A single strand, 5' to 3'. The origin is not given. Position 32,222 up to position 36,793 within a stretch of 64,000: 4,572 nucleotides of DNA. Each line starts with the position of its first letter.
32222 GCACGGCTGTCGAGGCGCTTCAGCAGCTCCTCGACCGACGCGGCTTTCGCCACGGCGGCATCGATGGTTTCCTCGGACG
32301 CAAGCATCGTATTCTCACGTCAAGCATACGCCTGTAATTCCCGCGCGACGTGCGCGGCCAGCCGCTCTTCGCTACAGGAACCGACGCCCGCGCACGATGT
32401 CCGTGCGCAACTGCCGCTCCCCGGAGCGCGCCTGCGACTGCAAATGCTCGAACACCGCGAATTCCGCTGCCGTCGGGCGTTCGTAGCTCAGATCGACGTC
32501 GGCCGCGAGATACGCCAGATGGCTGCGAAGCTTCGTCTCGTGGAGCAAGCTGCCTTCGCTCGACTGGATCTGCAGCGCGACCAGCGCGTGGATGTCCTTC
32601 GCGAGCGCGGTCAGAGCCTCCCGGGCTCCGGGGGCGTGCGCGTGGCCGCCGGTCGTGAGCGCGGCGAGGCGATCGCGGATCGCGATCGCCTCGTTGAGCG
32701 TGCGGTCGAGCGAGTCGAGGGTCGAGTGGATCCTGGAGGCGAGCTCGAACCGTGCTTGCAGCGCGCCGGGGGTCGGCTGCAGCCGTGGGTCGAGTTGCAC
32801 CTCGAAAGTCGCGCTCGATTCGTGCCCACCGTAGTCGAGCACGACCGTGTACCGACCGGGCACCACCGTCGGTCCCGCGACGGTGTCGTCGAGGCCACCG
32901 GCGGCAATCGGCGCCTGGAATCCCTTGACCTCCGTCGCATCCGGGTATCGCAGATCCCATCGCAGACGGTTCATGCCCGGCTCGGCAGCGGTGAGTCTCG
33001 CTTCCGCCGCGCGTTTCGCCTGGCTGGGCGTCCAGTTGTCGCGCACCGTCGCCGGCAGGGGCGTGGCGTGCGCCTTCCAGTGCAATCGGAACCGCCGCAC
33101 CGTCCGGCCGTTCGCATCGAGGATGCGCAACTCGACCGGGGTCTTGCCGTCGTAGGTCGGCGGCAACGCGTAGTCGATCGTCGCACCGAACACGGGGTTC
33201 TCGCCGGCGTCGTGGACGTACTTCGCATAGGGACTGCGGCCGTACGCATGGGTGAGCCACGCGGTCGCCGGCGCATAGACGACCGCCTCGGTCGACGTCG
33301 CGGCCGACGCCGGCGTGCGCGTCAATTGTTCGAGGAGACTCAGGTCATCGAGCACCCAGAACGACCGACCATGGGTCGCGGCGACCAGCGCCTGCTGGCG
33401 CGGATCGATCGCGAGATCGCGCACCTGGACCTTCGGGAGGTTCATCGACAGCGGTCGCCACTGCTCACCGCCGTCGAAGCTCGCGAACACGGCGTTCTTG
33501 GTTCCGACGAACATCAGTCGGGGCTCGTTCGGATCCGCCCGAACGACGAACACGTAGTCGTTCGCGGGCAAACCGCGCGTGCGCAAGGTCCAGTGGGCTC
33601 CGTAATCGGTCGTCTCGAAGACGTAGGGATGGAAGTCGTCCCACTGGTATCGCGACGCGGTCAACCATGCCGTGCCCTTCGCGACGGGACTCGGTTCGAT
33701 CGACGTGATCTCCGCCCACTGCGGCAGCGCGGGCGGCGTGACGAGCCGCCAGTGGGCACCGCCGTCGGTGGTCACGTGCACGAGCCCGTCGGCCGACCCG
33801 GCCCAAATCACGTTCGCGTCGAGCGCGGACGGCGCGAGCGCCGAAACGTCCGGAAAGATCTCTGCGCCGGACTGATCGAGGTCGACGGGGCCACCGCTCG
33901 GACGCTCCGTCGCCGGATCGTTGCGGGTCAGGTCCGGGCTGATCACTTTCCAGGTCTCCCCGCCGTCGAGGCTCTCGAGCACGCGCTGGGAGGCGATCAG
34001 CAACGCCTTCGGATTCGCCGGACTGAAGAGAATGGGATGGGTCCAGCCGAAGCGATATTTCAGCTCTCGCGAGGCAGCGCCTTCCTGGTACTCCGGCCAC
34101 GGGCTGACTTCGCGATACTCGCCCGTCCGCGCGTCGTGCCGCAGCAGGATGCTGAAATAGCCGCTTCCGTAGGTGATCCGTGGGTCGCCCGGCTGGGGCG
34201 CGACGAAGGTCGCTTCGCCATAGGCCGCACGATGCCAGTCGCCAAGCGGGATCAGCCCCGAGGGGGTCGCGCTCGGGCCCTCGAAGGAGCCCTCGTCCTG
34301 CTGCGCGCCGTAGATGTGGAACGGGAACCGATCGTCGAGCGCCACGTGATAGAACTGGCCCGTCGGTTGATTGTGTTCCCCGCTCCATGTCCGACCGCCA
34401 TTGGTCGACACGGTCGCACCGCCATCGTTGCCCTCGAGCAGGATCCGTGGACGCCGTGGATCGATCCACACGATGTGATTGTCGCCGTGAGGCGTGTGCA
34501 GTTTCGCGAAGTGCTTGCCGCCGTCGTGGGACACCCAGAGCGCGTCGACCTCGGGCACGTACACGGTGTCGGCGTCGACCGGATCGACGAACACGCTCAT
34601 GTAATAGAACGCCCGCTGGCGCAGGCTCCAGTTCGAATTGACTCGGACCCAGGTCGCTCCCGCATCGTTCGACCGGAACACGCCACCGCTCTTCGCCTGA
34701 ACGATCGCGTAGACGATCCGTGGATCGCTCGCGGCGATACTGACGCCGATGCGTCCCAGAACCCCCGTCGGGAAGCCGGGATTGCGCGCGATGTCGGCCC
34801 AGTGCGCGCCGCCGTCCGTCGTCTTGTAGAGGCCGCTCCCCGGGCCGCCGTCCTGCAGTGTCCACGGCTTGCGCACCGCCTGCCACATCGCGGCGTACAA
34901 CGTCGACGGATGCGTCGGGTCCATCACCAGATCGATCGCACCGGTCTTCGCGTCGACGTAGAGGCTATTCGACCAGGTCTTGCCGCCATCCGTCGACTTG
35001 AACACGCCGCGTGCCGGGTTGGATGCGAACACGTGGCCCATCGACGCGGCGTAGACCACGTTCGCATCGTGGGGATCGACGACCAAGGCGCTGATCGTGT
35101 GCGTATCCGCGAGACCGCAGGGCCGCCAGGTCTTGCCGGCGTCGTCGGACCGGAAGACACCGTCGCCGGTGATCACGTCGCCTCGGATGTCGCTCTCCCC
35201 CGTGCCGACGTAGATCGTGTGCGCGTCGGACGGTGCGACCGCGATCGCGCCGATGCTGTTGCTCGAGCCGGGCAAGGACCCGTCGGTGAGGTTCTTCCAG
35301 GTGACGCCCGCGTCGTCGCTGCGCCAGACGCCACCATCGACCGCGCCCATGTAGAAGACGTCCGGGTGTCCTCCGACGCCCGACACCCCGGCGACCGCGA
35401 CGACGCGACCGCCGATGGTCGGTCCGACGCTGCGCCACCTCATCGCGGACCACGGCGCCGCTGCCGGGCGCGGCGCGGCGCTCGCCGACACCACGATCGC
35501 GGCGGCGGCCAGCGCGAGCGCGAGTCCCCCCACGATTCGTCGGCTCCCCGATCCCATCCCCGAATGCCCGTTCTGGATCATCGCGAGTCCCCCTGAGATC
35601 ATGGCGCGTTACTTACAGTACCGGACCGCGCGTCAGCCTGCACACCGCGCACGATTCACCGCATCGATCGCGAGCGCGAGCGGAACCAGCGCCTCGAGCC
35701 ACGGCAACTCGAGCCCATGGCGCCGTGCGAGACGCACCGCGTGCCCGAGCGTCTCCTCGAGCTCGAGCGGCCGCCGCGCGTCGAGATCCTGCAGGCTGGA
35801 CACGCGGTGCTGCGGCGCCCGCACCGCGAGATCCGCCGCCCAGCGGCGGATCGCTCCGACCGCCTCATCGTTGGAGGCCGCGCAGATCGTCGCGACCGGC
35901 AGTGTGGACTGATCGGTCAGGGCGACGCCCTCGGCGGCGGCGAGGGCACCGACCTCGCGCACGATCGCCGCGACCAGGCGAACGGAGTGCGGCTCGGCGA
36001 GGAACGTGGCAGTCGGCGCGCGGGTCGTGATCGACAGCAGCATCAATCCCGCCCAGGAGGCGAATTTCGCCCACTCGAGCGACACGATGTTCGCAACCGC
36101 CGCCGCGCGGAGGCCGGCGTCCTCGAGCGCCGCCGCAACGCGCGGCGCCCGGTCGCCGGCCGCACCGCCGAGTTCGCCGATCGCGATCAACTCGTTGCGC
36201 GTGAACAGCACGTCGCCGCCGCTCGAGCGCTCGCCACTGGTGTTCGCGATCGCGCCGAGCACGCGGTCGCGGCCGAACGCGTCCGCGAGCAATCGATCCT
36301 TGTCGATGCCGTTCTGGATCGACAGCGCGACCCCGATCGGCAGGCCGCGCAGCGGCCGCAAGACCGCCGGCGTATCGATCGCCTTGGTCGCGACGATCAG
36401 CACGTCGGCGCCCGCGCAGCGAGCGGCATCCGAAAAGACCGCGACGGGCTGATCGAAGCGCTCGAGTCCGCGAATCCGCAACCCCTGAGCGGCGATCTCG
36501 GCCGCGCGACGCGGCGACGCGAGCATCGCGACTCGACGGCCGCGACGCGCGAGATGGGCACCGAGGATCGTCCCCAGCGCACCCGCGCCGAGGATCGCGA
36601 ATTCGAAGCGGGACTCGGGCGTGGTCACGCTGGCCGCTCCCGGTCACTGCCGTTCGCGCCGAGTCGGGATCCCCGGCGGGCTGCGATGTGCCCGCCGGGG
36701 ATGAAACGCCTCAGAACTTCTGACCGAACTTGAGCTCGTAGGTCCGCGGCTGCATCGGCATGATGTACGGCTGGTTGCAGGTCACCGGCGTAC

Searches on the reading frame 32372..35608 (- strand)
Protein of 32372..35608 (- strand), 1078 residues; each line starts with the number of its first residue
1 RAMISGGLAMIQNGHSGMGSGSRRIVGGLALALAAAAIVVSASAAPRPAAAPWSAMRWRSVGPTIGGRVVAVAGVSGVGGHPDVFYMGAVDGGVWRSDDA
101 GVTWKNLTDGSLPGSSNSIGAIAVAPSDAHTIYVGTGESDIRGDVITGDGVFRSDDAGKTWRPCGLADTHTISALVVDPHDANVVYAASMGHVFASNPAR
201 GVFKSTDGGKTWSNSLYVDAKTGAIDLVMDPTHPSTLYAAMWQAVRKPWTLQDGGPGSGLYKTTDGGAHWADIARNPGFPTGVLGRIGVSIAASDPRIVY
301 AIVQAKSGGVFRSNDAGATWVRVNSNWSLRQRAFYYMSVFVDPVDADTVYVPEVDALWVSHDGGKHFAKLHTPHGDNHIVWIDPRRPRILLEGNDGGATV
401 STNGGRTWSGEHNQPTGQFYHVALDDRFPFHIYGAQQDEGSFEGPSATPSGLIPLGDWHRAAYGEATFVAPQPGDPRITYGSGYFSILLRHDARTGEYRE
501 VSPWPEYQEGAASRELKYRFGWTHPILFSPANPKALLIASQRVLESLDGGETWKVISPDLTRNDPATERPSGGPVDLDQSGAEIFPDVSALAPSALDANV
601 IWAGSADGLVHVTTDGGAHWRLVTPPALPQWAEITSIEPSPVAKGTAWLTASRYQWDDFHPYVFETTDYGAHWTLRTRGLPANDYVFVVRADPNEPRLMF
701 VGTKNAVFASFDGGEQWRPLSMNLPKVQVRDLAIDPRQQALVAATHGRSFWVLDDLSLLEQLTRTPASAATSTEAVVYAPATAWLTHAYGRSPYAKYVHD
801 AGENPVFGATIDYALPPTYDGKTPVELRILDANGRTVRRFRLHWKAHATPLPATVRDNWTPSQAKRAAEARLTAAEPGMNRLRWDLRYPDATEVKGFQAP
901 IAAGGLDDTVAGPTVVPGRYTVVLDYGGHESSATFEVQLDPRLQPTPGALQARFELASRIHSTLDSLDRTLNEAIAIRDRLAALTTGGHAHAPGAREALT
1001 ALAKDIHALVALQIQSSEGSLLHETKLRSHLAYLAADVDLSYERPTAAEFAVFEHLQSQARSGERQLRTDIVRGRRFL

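Call 13: search_protein_families(library=pfam, max_evalue=0.00001, proteins=[window:32372-35608:-])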
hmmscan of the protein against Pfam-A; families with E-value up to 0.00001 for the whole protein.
window:32372-35608:- (1078 aa): 4 families
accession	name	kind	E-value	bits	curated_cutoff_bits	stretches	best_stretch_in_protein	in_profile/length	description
PF15902.12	Sortilin-Vps10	-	3.4e-28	99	33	2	151-275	3-114/446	Sortilin, neurotensin receptor 3,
PF02012.26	BNR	-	8.5e-16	55.8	27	0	204-213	2-11/12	BNR/Asp-box repeat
PF13088.12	BNR_2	-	4e-11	43.2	31.4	0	542-675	83-200/277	BNR repeat-like domain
PF14870.12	PSII_BNR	-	1.4e-09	38.1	27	0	663-738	40-117/303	Photosynthesis system II assembly factor YCF48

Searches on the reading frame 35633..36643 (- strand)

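Call 13: search_protein_families(library=pfam, max_evalue=0.00001, proteins=[window:35633-36643:-])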
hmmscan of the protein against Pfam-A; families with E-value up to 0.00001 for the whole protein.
window:35633-36643:- (336 aa): 2 families
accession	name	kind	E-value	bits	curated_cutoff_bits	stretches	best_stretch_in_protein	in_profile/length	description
PF02558.23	ApbA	-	1.3e-24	87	22.2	1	16-158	2-148/150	Ketopantoate reductase PanE/ApbA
PF08546.17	ApbA_C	-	8e-20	71.9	22.7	1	185-323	1-121/125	Ketopantoate reductase PanE/ApbA C terminal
